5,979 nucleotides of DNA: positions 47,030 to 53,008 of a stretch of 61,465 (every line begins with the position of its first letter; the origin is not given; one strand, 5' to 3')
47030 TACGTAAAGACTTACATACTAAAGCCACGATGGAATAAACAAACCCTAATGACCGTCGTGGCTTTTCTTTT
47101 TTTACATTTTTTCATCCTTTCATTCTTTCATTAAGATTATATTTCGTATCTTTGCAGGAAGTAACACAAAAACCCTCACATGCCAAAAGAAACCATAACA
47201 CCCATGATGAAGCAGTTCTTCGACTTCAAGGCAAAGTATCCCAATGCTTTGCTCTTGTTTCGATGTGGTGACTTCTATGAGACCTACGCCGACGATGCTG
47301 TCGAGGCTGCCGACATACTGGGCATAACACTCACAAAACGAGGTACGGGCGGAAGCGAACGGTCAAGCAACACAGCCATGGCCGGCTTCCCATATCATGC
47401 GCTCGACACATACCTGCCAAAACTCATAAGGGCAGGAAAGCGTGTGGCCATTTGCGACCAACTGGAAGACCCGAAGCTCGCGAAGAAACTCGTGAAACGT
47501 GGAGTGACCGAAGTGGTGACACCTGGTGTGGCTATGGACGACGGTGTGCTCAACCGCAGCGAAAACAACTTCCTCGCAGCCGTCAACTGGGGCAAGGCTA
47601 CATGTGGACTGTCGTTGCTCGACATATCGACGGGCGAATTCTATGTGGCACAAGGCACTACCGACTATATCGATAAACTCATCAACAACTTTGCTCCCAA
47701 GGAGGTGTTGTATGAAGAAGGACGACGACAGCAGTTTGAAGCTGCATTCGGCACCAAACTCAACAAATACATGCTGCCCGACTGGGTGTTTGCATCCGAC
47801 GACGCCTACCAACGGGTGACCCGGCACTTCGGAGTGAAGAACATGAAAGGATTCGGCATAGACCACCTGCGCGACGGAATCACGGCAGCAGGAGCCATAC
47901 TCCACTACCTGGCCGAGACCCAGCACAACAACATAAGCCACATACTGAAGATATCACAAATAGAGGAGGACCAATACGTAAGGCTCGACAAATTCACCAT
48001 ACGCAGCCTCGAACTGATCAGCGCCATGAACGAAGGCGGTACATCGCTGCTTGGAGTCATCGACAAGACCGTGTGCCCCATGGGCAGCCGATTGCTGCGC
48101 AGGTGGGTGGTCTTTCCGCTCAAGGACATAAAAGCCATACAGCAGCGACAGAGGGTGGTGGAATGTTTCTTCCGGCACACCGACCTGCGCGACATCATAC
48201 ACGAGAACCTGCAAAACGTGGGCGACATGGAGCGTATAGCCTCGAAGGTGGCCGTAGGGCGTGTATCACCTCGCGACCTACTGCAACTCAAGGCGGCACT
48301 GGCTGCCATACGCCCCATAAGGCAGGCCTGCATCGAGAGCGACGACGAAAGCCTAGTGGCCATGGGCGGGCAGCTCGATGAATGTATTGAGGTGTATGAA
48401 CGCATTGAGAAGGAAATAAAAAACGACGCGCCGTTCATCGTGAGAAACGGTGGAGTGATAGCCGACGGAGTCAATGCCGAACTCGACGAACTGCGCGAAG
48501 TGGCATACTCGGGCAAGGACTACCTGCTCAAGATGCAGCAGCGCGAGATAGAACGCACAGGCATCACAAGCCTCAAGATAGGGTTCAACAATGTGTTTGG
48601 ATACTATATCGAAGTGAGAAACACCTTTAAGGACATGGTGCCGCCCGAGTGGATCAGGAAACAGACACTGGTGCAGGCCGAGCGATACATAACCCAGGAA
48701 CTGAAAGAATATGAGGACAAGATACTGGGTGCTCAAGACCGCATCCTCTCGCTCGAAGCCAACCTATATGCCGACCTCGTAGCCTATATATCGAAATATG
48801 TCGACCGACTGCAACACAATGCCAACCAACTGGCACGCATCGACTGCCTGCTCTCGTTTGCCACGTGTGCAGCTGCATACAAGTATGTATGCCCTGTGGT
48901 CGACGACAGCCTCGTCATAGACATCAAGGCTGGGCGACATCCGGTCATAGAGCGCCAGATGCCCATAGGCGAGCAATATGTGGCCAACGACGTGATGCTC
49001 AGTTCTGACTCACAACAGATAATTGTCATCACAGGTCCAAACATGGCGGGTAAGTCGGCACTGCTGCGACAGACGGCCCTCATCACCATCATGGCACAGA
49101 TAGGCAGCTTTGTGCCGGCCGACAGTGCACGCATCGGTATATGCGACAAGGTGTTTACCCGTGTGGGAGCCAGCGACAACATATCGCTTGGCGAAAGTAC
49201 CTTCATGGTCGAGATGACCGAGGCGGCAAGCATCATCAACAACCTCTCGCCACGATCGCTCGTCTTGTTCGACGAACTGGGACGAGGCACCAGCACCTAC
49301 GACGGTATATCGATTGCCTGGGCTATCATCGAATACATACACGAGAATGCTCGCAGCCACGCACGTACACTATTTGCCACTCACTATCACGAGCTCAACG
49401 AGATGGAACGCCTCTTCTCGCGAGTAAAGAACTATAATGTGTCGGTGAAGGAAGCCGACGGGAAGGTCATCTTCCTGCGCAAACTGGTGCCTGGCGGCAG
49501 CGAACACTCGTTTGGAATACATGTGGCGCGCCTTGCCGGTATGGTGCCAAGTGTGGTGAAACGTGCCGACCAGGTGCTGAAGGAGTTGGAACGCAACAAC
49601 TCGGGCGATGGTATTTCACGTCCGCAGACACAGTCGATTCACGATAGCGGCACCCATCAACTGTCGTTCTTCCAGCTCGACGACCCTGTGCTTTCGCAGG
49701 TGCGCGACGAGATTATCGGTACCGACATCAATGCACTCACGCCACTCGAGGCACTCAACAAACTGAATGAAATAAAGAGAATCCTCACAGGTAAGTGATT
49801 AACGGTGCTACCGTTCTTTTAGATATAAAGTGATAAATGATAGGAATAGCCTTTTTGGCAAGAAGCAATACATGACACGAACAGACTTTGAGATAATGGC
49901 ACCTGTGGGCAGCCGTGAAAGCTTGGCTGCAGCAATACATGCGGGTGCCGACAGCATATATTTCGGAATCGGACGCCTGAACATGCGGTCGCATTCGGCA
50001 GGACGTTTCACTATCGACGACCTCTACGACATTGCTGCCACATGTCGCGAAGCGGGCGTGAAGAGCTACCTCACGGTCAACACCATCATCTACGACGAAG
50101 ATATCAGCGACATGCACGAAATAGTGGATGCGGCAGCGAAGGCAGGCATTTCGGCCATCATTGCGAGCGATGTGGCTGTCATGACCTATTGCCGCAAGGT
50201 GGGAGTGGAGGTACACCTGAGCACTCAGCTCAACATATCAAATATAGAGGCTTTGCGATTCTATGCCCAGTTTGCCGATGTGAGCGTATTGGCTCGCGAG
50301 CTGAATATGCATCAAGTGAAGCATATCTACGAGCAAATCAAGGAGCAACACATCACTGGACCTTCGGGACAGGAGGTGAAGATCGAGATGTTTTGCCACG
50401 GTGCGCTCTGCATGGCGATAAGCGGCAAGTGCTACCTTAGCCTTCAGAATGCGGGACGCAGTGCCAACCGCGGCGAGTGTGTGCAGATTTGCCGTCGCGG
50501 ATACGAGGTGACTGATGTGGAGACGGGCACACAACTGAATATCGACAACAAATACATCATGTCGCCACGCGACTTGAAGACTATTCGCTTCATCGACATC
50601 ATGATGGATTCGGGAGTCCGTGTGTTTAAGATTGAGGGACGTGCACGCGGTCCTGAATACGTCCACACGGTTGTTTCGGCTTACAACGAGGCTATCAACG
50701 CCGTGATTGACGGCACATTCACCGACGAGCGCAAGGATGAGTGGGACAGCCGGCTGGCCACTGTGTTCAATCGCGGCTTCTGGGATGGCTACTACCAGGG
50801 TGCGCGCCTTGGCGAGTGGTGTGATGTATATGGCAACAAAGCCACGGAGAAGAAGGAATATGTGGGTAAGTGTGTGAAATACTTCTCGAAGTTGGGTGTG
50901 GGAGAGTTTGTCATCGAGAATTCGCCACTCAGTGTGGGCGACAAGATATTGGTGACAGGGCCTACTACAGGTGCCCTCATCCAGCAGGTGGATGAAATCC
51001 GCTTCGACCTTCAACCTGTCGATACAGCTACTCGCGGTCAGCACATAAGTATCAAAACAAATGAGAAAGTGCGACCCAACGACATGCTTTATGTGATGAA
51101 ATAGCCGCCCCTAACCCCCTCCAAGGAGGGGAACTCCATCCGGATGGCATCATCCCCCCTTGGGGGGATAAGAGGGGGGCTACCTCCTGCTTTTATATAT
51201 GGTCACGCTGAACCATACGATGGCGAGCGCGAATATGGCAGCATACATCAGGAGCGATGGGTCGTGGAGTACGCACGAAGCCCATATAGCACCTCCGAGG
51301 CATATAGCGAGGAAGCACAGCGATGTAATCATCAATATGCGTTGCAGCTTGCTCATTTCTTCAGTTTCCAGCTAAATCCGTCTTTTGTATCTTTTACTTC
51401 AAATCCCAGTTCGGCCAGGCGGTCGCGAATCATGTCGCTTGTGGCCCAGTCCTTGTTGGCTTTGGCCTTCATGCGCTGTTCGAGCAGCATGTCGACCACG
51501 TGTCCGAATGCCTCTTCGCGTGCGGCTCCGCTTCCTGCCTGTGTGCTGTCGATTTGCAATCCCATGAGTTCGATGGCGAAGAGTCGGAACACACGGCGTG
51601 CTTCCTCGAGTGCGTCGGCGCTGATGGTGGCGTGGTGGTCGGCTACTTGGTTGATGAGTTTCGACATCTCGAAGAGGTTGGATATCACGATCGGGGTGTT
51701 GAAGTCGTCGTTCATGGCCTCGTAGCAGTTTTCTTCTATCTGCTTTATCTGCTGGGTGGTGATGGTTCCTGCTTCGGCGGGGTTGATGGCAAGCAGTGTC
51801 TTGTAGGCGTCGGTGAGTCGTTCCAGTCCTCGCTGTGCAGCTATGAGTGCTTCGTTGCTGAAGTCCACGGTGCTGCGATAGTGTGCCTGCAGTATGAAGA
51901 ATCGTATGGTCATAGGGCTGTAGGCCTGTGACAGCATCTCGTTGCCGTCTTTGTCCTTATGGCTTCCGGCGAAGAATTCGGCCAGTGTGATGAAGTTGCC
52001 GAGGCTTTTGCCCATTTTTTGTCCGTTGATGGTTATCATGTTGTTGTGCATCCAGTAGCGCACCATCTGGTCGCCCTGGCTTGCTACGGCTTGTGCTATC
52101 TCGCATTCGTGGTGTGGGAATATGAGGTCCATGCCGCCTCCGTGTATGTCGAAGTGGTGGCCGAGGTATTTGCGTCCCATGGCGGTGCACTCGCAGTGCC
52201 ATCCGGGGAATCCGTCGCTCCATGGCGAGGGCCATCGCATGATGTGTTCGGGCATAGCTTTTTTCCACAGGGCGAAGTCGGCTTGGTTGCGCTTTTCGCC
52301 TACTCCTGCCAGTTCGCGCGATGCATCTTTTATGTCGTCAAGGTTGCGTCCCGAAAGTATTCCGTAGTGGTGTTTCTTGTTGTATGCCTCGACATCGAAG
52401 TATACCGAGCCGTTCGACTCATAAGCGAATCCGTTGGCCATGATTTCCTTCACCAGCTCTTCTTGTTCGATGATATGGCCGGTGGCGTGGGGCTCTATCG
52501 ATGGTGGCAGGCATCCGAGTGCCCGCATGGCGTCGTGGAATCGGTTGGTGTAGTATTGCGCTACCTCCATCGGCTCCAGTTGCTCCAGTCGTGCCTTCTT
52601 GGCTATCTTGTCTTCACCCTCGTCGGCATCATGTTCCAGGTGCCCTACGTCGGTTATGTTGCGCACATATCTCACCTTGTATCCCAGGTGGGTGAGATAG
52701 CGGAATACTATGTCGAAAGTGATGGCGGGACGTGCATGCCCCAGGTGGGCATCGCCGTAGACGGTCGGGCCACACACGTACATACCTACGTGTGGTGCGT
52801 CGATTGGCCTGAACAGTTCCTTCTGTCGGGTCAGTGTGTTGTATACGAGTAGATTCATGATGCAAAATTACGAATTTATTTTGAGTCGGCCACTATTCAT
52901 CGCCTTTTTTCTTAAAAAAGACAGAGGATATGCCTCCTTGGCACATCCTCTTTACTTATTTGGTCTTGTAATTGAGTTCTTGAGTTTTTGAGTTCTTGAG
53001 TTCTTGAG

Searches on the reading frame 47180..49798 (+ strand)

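Call 5: search_protein_families(library=pfam, proteins=[window:47180-49798:+], max_evalue=0.001)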
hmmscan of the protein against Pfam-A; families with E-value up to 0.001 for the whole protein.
window:47180-49798:+ (872 aa): 5 families
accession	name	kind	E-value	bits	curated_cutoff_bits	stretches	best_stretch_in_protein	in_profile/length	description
PF00488.27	MutS_V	-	2.1e-79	266.3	30.2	1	615-804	1-188/188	MutS domain V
PF05192.23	MutS_III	-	5.7e-49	167.5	34.1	1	273-561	2-194/194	MutS domain III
PF01624.25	MutS_I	-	1.9e-39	134.8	20.6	1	7-121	1-112/113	MutS domain I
PF05190.23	MutS_IV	-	6e-26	91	22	1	430-521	1-92/92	MutS family domain IV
PF05188.22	MutS_II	-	7.4e-23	81.9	25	1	130-255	1-132/133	MutS domain II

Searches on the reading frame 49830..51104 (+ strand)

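Call 5: search_protein_families(library=pfam, proteins=[window:49830-51104:+], max_evalue=0.001)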
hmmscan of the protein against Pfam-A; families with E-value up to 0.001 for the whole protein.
window:49830-51104:+ (424 aa): 1 family
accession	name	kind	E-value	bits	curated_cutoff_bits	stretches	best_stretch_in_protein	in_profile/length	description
PF01136.24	Peptidase_U32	-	8.6e-64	215.4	22.4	1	93-324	2-229/233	Peptidase family U32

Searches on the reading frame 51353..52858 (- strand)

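Call 7: search_protein_families(library=ncbifam, proteins=[window:51353-52858:-], max_evalue=0.001)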
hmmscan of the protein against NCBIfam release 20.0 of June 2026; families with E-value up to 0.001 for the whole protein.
window:51353-52858:- (501 aa): 11 families
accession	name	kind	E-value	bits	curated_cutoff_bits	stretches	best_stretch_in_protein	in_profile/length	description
TIGR00435.1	cysS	equivalog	3e-136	455.2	340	1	4-498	2-464/466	cysteine--tRNA ligase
NF011108.0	PRK14536.1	equivalog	3.1e-112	375.9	780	1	1-498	1-488/490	cysteine--tRNA ligase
NF011107.0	PRK14534.1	equivalog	8.1e-76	255.9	744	1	2-496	2-477/481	cysteine--tRNA ligase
TIGR03447.1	mycothiol_MshC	equivalog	4.4e-66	223.4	485.1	1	3-411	18-394/411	cysteine--1-D-myo-inosityl 2-amino-2-deoxy-alpha-D-glucopyranoside ligase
TIGR00398.1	metG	equivalog_domain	1.7e-10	40.3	336.35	1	35-158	12-126/530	methionine--tRNA ligase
NF008957.0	PRK12300.1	subfamily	2.5e-08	32.4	677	1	241-411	585-747/946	leucine--tRNA ligase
TIGR00392.1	ileS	equivalog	7.4e-06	24.4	621.4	0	274-356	604-673/861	isoleucine--tRNA ligase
NF001100.0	PRK00133.1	equivalog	8.9e-06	24.5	587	0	33-154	16-128/676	methionine--tRNA ligase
NF008900.0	PRK12267.1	equivalog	3e-05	22.7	598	0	26-114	6-86/648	methionine--tRNA ligase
NF008863.0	PRK11893.2-5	equivalog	0.00084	18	551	0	31-143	14-122/531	methionine--tRNA ligase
TIGR00422.1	valS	equivalog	0.00097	17.2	612.1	0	22-66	33-77/863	valine--tRNA ligase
